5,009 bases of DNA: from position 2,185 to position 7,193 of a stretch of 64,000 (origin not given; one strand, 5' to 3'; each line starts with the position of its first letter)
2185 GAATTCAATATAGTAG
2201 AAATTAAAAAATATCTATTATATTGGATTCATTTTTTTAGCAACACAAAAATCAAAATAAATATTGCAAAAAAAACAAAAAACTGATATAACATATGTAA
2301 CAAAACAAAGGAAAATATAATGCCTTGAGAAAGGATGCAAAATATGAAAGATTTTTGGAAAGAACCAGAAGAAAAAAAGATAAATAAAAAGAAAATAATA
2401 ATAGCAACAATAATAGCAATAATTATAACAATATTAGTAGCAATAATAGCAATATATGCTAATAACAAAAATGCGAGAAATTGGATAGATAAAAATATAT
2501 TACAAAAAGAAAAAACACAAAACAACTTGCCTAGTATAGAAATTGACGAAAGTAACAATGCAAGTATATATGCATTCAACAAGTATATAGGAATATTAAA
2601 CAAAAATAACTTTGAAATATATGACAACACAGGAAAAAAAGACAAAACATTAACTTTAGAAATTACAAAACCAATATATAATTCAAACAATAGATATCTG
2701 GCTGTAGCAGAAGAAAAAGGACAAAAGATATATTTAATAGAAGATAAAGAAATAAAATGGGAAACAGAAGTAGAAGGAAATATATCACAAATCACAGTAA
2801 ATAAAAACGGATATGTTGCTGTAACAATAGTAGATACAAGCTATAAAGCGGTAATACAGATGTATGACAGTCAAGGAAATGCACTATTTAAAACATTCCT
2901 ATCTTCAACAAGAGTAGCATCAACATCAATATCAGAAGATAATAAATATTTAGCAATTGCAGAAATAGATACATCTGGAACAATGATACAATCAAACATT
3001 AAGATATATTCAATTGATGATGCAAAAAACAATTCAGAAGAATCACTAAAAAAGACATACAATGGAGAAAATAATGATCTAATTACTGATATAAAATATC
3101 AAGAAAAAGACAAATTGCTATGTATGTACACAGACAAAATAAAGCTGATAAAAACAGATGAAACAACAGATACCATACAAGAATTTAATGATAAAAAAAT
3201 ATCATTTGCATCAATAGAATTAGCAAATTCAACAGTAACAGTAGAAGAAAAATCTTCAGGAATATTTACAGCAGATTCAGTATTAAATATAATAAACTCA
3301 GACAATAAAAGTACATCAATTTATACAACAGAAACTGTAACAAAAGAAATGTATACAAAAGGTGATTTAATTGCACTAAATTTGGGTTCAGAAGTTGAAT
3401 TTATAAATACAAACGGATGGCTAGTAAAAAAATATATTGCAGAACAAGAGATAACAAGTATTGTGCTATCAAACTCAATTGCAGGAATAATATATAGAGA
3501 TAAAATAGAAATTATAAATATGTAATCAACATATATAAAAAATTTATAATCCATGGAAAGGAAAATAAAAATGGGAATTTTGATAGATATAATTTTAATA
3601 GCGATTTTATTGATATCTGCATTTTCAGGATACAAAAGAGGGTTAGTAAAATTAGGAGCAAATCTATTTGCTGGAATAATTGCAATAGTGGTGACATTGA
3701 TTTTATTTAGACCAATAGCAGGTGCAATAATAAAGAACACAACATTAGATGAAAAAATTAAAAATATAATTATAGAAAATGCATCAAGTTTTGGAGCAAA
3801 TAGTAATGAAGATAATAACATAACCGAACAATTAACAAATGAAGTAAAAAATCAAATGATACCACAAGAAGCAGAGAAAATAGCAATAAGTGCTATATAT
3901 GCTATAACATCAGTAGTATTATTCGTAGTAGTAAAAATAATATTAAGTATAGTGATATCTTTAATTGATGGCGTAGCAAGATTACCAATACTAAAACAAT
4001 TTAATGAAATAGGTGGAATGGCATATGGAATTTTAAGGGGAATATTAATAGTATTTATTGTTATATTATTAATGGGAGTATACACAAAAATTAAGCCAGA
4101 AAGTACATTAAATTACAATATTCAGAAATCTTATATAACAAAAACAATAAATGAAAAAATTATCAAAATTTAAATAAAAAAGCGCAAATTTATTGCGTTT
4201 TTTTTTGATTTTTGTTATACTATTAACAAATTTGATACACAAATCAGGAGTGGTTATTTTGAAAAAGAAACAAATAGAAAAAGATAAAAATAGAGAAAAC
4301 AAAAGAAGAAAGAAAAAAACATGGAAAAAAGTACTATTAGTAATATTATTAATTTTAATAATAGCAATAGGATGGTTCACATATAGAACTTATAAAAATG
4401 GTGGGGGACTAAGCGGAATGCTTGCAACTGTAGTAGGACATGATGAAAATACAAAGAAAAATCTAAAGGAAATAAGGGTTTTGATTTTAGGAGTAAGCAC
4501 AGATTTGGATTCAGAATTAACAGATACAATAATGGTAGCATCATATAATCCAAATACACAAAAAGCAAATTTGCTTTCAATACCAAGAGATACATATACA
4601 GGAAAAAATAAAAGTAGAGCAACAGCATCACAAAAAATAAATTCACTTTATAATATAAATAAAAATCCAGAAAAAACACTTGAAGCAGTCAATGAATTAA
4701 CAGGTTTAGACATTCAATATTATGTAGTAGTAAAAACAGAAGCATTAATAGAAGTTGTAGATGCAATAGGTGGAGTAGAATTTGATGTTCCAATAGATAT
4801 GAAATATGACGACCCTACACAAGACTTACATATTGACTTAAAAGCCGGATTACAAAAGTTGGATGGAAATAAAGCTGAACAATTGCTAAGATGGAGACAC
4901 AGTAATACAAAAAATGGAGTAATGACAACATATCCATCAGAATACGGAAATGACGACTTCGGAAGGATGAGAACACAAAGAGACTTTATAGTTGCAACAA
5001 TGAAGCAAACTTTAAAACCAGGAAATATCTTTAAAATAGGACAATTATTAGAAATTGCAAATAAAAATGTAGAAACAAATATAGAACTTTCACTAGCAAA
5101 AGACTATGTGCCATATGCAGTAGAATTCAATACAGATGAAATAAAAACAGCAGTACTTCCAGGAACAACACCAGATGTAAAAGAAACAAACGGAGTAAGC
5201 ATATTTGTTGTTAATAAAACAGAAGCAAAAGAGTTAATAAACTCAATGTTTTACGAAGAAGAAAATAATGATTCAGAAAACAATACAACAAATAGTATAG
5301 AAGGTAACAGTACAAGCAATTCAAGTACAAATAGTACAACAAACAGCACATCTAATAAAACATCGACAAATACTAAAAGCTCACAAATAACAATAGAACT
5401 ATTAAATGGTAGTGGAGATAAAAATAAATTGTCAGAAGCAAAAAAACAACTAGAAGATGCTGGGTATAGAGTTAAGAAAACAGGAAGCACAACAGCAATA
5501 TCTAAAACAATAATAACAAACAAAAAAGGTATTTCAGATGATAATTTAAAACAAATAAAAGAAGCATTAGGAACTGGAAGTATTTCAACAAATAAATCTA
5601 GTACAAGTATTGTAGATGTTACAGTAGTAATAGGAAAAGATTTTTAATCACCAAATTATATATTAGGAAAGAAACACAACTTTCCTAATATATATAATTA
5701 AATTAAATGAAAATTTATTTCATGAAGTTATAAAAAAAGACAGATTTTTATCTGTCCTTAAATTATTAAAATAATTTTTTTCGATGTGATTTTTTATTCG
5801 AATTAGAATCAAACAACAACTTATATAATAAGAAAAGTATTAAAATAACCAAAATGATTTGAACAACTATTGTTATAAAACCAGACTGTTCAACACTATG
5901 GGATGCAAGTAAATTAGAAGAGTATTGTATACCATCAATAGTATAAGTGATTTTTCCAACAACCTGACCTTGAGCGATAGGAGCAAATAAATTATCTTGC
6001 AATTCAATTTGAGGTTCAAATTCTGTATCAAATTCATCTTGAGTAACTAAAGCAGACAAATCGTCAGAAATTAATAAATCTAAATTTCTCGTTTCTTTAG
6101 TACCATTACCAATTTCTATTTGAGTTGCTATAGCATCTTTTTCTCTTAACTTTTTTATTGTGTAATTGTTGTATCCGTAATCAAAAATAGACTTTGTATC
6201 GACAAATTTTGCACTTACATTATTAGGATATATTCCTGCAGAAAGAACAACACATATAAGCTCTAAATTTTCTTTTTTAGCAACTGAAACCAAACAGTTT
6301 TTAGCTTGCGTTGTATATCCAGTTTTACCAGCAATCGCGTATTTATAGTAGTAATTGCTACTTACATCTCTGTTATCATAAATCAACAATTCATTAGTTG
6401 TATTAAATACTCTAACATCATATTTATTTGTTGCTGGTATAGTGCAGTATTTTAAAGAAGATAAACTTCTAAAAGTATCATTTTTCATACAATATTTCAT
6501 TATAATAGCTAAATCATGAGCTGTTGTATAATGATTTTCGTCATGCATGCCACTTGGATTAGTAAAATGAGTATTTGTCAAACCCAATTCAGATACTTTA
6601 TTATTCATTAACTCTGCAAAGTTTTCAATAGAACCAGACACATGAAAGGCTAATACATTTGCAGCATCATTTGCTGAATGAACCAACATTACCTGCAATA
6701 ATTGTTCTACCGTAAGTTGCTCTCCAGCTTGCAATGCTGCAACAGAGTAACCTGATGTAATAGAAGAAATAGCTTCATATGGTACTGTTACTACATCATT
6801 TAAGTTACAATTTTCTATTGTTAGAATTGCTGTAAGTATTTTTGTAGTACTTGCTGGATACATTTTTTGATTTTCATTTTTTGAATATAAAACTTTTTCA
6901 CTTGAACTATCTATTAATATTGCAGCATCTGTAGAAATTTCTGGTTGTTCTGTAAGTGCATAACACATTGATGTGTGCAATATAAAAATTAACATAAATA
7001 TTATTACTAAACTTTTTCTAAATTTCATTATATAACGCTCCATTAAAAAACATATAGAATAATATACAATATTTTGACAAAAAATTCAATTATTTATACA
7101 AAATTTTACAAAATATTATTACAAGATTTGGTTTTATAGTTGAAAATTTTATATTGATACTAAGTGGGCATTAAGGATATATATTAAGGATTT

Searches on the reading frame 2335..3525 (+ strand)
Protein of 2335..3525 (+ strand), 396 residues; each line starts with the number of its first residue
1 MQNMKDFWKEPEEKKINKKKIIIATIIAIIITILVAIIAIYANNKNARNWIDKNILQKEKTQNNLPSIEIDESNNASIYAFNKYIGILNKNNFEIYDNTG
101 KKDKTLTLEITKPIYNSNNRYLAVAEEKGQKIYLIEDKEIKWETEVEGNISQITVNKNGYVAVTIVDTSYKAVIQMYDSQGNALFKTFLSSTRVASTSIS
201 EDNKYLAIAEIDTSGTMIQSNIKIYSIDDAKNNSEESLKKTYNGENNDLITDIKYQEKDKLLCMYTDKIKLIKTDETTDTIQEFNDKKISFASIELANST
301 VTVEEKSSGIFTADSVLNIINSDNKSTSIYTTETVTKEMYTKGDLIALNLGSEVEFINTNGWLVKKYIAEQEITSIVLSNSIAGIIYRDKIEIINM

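Call 8: search_protein_families(library=pfam, proteins=[window:2335-3525:+], max_evalue=0.001)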
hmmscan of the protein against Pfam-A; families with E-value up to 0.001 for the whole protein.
window:2335-3525:+ (396 aa): 3 families
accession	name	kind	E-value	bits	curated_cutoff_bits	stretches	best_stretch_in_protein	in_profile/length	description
PF18975.6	DUF5711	-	1.3e-31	110.6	26.3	1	65-395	11-343/344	Family of unknown function (DUF5711)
PF23414.1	Beta-prop_EML_2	-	5.5e-07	29.7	90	1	117-326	9-200/266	Echinoderm microtubule-associated protein second beta-propeller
PF25168.1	Beta-prop_WDR36-Utp21_2nd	-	0.00016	21.6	84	1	96-228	187-318/335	WDR36/Utp21 second beta-propeller domain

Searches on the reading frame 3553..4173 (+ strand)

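Call 8: search_protein_families(library=pfam, proteins=[window:3553-4173:+], max_evalue=0.001)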
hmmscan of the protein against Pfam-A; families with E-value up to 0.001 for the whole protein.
window:3553-4173:+ (206 aa): 1 family
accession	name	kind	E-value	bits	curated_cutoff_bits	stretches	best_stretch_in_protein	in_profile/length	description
PF02674.22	Colicin_V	-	2.6e-20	73.3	29.3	2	113-199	57-139/144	Colicin V production protein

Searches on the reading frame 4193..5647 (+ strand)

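Call 8: search_protein_families(library=pfam, proteins=[window:4193-5647:+], max_evalue=0.001)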
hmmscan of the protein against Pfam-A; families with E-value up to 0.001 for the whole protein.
window:4193-5647:+ (484 aa): 2 families
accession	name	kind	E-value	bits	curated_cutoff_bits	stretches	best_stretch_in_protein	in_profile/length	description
PF03816.19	LytR_cpsA_psr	-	2.1e-35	122.6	24.6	1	110-273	2-148/150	LytR_cpsA_psr family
PF13399.11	LytR_C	-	5e-11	43.8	22.2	1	398-484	1-86/86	LytR cell envelope-related transcriptional attenuator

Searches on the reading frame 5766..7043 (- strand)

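Call 8: search_protein_families(library=pfam, proteins=[window:5766-7043:-], max_evalue=0.001)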
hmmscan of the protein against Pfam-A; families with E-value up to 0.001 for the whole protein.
window:5766-7043:- (425 aa): 4 families
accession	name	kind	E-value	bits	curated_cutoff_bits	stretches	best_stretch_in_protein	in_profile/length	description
PF00768.25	Peptidase_S11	-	2.2e-55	188.2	27.6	1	31-269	5-237/239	D-alanyl-D-alanine carboxypeptidase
PF13354.11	Beta-lactamase2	-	2.4e-12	47.1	22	1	52-184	12-145/214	Beta-lactamase enzyme family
PF07943.18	PBP5_C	-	5.7e-10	39.7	21.2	1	294-385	1-90/91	Penicillin-binding protein 5, C-terminal domain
PF02113.21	Peptidase_S13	-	5.6e-07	29.1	22.8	1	30-75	8-55/444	D-Ala-D-Ala carboxypeptidase 3 (S13) family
